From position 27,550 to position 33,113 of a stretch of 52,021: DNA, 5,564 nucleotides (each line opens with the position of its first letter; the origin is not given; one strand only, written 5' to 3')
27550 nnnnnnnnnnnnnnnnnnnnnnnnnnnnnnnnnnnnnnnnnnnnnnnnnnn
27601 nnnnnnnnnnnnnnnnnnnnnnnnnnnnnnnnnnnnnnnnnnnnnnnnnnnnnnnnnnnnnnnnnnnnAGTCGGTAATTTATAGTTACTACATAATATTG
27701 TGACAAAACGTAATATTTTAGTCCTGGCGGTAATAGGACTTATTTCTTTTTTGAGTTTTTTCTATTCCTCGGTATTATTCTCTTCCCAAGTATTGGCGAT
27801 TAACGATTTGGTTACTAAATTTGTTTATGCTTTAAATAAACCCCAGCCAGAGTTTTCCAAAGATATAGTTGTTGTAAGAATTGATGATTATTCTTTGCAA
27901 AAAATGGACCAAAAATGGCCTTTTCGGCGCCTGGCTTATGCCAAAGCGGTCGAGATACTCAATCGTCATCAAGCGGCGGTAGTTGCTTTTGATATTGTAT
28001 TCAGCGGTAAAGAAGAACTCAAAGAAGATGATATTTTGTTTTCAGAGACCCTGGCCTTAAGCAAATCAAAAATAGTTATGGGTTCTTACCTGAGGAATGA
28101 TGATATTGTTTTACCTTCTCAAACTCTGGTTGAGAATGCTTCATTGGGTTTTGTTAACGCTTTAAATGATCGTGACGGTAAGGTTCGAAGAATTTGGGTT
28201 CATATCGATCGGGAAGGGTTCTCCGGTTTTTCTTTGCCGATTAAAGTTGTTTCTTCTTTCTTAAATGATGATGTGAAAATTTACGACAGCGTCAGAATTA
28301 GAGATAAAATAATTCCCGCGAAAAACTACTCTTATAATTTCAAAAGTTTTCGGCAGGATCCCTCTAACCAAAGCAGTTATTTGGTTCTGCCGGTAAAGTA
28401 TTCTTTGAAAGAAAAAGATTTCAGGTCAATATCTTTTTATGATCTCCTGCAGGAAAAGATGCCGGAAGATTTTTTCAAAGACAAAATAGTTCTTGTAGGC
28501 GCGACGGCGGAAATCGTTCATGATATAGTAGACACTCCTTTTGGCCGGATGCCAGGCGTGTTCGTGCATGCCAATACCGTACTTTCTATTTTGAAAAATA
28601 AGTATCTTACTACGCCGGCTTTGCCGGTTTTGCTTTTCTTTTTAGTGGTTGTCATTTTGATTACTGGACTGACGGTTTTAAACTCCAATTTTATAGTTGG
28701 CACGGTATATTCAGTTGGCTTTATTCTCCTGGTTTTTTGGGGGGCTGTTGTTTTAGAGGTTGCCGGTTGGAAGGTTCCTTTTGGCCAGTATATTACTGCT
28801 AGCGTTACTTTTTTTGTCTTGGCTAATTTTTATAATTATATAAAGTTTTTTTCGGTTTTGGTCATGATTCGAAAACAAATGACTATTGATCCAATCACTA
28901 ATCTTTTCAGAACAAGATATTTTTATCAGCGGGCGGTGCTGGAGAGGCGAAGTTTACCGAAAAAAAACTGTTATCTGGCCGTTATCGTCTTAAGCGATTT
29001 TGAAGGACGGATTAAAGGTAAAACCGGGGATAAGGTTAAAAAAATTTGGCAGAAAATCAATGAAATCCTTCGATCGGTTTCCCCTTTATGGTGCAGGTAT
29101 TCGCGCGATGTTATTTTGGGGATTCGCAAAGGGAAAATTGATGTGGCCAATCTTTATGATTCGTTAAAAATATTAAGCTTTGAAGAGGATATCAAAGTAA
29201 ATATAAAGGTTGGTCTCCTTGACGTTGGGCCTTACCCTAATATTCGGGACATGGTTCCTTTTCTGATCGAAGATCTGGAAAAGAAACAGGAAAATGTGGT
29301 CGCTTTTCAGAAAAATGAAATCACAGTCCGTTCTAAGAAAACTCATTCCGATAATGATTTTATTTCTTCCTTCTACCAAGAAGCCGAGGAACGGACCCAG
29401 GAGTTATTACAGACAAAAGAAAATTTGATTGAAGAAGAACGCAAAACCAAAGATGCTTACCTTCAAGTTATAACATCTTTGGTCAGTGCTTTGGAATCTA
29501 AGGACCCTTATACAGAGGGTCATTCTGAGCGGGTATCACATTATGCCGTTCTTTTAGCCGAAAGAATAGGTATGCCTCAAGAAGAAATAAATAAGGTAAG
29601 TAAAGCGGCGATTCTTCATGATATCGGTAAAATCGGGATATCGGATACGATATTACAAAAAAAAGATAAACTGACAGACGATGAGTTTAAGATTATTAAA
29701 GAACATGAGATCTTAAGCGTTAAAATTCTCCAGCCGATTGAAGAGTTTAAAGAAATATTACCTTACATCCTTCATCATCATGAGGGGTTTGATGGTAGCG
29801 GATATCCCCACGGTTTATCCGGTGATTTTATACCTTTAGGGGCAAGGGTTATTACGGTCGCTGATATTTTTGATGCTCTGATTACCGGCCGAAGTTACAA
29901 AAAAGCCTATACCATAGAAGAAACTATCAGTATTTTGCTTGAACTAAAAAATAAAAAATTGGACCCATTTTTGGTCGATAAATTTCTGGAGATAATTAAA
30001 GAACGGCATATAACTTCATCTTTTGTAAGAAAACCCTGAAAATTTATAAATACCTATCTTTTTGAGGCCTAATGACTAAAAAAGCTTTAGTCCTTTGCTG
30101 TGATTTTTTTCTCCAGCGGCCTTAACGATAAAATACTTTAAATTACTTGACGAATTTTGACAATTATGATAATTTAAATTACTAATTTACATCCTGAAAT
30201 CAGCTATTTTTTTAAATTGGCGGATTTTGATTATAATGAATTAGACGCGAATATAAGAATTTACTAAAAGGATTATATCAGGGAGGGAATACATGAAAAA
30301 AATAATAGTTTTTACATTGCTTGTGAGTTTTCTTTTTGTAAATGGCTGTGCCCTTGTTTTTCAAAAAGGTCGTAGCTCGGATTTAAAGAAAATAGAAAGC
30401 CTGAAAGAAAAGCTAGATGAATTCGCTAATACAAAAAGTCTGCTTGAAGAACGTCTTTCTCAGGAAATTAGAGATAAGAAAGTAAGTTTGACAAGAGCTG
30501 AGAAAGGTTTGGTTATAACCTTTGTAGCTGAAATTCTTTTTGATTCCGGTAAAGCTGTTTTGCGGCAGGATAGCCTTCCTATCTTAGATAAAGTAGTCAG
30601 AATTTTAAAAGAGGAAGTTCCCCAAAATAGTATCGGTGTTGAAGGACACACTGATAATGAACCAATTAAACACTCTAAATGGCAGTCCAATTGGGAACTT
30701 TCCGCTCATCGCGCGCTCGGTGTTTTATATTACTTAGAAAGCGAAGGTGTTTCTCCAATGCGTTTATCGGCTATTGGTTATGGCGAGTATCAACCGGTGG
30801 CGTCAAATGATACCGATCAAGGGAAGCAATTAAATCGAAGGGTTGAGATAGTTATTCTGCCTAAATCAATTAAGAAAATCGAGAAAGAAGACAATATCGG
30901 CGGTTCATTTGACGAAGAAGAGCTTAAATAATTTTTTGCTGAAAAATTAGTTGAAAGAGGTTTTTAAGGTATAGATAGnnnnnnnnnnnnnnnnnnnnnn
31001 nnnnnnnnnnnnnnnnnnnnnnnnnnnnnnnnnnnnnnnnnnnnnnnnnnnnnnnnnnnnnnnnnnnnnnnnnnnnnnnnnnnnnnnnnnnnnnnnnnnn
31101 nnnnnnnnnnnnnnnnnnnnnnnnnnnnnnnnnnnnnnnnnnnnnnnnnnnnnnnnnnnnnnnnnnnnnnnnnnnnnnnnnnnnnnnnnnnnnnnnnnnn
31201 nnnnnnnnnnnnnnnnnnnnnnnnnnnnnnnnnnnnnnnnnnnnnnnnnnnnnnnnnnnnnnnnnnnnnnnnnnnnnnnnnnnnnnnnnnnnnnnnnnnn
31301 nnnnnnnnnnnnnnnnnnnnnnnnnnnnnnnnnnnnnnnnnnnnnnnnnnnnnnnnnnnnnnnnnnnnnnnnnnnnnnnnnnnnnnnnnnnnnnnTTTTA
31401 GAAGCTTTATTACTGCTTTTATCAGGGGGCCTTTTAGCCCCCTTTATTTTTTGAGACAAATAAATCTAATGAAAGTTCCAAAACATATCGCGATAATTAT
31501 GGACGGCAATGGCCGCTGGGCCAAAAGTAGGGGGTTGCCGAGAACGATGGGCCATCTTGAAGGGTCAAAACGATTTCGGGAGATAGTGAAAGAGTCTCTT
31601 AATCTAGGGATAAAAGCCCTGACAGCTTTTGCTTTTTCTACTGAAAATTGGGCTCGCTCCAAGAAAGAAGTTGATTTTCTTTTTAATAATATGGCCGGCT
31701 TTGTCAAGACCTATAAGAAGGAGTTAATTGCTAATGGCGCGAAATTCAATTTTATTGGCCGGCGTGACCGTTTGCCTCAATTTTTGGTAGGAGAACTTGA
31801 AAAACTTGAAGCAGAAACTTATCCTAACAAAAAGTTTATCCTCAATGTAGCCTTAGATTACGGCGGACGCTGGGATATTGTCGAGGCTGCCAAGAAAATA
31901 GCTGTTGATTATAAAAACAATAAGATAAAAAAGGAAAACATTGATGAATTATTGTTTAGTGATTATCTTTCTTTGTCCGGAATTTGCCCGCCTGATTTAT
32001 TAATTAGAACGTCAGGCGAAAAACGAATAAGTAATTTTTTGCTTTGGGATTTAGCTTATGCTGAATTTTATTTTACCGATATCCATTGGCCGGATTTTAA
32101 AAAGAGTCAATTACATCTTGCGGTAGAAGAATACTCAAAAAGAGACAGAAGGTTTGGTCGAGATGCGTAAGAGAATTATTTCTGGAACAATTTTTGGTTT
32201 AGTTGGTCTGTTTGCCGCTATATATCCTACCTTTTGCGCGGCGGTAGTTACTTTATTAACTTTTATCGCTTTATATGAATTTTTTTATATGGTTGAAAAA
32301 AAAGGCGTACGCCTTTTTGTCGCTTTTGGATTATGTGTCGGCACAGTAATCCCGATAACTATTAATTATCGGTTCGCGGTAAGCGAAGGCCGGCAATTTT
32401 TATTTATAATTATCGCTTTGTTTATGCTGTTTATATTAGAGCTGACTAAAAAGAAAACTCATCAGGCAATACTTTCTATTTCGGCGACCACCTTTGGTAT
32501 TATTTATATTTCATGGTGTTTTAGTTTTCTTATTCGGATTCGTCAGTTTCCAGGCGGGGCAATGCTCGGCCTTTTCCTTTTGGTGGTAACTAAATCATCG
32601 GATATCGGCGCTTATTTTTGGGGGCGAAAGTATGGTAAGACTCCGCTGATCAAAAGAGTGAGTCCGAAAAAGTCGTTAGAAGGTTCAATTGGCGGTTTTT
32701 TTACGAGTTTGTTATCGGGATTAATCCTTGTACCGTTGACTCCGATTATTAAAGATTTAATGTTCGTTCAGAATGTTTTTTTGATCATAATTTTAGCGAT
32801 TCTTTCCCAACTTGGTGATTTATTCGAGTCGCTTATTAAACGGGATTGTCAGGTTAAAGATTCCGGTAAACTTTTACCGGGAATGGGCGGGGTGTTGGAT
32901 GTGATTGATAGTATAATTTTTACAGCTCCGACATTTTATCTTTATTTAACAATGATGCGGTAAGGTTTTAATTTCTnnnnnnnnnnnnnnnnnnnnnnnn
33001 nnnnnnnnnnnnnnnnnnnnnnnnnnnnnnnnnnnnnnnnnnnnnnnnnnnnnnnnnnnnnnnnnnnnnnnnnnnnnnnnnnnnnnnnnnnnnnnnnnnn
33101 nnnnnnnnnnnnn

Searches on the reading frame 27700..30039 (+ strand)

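Call 9: search_protein_families(library=pfam, proteins=[window:27700-30039:+])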
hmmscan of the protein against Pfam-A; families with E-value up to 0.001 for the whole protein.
window:27700-30039:+ (779 aa): 3 families
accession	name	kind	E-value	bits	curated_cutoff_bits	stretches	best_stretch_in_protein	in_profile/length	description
PF05226.16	CHASE2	-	8.4e-48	163.6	26.3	1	30-322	17-254/257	CHASE2 domain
PF13487.12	HD_5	-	6.8e-40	137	27.2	1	595-756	4-168/170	HD domain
PF01966.28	HD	-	2.6e-22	79.7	22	1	607-726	3-115/116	HD domain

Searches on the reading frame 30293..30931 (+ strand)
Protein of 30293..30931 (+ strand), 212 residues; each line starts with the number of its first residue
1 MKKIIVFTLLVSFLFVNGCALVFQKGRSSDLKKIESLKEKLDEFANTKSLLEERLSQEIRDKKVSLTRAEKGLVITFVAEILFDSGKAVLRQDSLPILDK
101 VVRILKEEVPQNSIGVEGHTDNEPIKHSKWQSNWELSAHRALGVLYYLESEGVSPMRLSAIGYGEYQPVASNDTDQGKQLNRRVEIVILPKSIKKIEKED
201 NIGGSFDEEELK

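Call 66: search_protein_families(library=pfam, proteins=[window:30293-30931:+], max_evalue=0.00001)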
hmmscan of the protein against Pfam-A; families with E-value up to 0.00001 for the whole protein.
window:30293-30931:+ (212 aa): 1 family
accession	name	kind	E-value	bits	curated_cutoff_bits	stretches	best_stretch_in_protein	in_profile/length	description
PF00691.25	OmpA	-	7.7e-20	71.5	27.2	1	82-182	1-98/98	OmpA family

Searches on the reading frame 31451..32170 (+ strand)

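Call 66: search_protein_families(library=pfam, proteins=[window:31451-32170:+], max_evalue=0.00001)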
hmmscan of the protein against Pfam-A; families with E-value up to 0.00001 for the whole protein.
window:31451-32170:+ (239 aa): 1 family
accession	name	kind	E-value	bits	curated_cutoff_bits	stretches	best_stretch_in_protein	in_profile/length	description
PF01255.24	Prenyltransf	-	1.6e-79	266.9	27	1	16-236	1-219/219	Putative undecaprenyl diphosphate synthase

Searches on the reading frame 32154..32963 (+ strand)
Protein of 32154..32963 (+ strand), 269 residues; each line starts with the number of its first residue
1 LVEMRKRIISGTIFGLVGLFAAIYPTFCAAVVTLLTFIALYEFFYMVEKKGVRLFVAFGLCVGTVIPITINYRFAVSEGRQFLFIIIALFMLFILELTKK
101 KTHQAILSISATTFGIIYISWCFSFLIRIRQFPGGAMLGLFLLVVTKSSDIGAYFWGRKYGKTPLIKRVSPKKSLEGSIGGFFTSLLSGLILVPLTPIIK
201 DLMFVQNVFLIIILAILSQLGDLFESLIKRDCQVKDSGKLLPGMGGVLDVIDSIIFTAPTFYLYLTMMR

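Call 66: search_protein_families(library=pfam, proteins=[window:32154-32963:+], max_evalue=0.00001)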
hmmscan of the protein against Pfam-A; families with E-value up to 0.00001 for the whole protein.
window:32154-32963:+ (269 aa): 1 family
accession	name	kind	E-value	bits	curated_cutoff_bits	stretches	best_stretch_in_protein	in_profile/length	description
PF01148.25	CTP_transf_1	-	3.1e-58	198.1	24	1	6-267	2-263/264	Cytidylyltransferase family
